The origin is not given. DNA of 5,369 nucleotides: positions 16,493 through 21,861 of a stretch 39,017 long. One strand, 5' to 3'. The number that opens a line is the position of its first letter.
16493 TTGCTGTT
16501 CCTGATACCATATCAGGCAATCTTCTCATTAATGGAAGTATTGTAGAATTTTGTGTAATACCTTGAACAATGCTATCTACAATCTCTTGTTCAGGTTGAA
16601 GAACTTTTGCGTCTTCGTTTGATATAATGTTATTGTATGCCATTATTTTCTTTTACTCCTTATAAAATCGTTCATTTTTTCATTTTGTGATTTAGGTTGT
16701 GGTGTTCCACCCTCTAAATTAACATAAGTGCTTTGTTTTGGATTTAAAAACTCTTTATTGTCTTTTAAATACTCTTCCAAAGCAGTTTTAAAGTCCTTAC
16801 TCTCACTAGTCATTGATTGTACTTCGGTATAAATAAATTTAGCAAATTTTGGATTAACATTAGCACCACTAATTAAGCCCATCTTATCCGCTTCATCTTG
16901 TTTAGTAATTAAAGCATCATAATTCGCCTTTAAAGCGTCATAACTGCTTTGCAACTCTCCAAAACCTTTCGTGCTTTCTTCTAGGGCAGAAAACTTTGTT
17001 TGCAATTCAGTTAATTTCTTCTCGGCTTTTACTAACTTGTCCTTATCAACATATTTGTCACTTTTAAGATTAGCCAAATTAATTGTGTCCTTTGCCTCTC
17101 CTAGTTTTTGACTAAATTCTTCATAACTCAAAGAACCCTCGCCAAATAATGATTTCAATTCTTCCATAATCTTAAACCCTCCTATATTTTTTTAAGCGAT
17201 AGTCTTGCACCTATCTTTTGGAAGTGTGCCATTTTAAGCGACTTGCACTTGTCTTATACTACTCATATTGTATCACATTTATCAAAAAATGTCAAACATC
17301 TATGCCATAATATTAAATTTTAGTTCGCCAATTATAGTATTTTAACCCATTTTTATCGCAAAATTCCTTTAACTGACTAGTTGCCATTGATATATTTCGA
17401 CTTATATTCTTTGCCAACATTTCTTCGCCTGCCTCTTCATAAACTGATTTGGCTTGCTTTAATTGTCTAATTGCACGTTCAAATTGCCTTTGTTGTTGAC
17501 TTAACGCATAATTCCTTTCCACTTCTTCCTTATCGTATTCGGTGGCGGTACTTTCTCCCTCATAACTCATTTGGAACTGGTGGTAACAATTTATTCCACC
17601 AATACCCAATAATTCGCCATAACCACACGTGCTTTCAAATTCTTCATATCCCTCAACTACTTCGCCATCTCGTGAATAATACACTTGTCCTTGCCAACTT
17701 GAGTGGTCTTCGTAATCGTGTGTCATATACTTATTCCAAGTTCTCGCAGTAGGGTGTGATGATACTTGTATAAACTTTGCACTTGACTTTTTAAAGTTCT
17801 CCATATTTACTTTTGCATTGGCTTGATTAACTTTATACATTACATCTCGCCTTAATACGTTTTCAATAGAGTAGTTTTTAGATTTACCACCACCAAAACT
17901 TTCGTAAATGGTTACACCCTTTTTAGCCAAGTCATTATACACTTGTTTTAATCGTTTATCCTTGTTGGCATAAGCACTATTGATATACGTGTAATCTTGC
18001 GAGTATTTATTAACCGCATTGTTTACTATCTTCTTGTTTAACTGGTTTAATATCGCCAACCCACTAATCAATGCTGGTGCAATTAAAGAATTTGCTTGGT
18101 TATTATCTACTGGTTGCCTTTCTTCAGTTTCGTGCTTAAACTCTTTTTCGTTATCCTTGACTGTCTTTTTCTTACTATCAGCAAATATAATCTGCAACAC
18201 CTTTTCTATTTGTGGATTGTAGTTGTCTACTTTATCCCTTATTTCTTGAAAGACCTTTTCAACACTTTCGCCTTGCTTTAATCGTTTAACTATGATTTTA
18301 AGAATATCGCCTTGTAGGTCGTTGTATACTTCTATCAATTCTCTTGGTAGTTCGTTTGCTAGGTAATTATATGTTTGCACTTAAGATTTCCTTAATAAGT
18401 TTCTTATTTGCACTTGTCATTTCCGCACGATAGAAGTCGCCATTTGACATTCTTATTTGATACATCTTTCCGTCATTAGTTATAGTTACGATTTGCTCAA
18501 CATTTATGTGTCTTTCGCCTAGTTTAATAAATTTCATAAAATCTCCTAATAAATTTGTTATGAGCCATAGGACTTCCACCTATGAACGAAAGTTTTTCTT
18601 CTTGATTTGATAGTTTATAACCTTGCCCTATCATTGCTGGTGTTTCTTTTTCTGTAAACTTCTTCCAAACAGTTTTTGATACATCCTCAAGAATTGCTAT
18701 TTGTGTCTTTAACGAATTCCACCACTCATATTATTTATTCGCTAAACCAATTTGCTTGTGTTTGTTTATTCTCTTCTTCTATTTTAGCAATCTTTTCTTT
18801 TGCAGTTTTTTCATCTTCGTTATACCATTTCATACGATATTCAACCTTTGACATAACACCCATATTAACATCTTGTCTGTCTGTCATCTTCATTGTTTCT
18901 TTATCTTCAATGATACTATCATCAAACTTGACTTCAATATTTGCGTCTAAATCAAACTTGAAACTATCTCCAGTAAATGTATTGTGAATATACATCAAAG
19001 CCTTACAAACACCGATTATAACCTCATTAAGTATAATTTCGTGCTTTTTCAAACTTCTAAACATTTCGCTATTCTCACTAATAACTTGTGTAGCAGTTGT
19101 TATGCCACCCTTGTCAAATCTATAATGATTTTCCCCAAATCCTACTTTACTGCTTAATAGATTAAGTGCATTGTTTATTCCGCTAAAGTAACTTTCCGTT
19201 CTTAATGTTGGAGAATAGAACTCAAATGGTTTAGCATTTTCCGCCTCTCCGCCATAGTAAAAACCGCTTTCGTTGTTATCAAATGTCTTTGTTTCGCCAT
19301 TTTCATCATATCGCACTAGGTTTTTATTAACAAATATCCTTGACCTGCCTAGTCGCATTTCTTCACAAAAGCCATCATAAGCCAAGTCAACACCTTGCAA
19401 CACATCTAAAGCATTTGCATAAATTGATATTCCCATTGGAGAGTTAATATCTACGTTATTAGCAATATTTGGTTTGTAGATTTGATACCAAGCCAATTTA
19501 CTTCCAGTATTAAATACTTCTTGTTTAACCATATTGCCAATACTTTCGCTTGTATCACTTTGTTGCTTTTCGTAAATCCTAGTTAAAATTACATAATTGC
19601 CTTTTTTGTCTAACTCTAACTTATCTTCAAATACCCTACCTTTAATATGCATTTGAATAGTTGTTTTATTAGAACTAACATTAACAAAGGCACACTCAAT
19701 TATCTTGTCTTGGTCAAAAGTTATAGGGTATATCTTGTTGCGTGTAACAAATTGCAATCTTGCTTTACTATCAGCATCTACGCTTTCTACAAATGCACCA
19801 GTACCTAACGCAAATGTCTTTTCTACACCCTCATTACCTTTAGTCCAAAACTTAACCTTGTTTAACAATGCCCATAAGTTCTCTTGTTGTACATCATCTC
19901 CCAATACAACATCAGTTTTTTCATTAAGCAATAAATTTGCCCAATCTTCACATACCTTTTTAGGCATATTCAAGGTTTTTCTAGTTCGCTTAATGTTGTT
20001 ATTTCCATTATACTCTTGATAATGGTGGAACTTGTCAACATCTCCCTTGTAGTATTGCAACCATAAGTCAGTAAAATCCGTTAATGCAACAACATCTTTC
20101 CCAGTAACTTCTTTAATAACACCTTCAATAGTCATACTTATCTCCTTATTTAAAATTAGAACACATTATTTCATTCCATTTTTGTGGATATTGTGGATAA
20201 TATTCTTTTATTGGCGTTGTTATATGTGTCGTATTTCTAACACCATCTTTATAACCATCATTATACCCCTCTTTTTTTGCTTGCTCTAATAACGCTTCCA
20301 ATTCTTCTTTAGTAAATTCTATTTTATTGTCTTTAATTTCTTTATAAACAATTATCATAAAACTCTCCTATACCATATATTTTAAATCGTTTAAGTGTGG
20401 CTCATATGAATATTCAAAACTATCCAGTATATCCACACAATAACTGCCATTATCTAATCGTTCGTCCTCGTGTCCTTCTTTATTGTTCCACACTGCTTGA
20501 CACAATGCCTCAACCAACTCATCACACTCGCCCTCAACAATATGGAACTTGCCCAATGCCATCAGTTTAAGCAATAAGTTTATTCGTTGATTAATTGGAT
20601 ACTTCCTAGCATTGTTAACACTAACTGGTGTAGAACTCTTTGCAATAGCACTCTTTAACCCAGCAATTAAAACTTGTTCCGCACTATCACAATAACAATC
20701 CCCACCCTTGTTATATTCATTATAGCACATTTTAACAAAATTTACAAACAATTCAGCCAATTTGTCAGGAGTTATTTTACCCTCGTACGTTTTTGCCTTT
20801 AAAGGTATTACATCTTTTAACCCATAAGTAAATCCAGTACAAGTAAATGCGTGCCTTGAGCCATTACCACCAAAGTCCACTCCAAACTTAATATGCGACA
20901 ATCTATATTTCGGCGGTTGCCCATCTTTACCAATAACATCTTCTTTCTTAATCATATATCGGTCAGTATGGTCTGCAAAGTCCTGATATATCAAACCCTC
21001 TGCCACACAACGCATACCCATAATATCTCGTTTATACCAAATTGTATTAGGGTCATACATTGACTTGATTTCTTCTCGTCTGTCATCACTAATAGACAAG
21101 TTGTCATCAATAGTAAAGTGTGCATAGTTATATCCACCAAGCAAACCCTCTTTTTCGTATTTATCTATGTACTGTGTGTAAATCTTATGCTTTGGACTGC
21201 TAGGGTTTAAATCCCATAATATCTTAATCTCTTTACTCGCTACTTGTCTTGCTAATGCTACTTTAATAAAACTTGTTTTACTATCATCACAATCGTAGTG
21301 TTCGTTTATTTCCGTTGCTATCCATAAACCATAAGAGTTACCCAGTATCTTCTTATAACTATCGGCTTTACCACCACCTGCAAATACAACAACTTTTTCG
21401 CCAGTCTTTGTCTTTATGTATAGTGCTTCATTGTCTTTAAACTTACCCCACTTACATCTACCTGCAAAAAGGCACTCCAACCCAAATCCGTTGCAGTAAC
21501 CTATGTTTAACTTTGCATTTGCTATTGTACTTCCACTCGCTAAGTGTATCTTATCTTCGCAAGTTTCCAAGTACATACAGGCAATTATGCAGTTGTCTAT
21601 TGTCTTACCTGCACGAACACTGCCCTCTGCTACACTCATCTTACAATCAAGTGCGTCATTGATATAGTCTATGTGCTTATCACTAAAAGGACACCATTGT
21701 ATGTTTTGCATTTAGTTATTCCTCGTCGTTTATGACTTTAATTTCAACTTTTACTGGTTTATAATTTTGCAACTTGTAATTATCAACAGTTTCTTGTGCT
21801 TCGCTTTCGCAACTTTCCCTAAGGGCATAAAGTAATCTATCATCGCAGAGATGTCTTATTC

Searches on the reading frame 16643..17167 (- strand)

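Call 60: search_protein_families(library=pfam, proteins=[window:16643-17167:-], max_evalue=0.01)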
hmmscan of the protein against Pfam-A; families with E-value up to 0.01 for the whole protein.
window:16643-17167:- (174 aa): 3 families
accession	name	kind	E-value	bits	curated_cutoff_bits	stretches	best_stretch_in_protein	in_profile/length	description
PF15898.10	PRKG1_interact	-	0.0029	18.7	32.4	1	16-87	21-93/101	cGMP-dependent protein kinase interacting domain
PF02183.23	HALZ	-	0.0029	18.2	28.1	1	70-87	8-25/43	Homeobox associated leucine zipper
PF02465.23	FliD_N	-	0.005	17.9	24.8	0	43-92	10-59/97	Flagellar hook-associated protein 2 N-terminus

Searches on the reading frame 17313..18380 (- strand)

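Call 10: search_protein_families(library=phrogs, proteins=[window:17313-18380:-], max_evalue=0.001)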
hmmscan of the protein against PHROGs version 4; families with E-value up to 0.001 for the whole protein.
window:17313-18380:- (355 aa): 1 family
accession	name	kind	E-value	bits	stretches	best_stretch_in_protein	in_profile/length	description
phrog_581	-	head and packaging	1.8e-42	147.2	1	9-354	26-380/564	minor head protein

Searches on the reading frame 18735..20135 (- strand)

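Call 10: search_protein_families(library=phrogs, proteins=[window:18735-20135:-], max_evalue=0.001)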
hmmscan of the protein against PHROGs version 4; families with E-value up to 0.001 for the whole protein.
window:18735-20135:- (466 aa): 1 family
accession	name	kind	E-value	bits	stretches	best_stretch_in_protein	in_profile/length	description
phrog_533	-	head and packaging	2.5e-103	347.2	1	22-460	35-484/495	portal protein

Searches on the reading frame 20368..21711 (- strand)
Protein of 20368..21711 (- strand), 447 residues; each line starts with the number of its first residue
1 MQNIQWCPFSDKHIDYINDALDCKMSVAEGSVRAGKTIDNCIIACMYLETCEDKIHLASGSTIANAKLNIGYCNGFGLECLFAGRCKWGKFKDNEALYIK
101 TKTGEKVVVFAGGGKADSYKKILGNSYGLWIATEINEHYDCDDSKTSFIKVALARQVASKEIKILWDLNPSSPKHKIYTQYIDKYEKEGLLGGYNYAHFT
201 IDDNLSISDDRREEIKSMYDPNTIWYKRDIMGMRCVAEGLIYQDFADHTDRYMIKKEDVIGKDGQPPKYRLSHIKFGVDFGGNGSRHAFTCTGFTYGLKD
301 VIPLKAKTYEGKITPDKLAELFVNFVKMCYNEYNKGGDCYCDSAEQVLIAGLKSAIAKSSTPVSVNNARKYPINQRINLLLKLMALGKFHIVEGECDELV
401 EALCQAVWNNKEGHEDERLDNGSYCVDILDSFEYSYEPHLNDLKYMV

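Call 10: search_protein_families(library=phrogs, proteins=[window:20368-21711:-], max_evalue=0.001)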
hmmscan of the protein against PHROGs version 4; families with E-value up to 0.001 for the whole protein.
window:20368-21711:- (447 aa): 3 families
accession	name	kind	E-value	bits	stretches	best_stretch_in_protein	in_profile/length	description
phrog_2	-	head and packaging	5.5e-23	82.6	1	7-437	265-590/807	terminase large subunit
phrog_29775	-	unknown function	2.4e-15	57.8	1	33-217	4-175/212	-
phrog_10250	-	head and packaging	9.1e-09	36.4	1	217-417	3-194/228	terminase large subunit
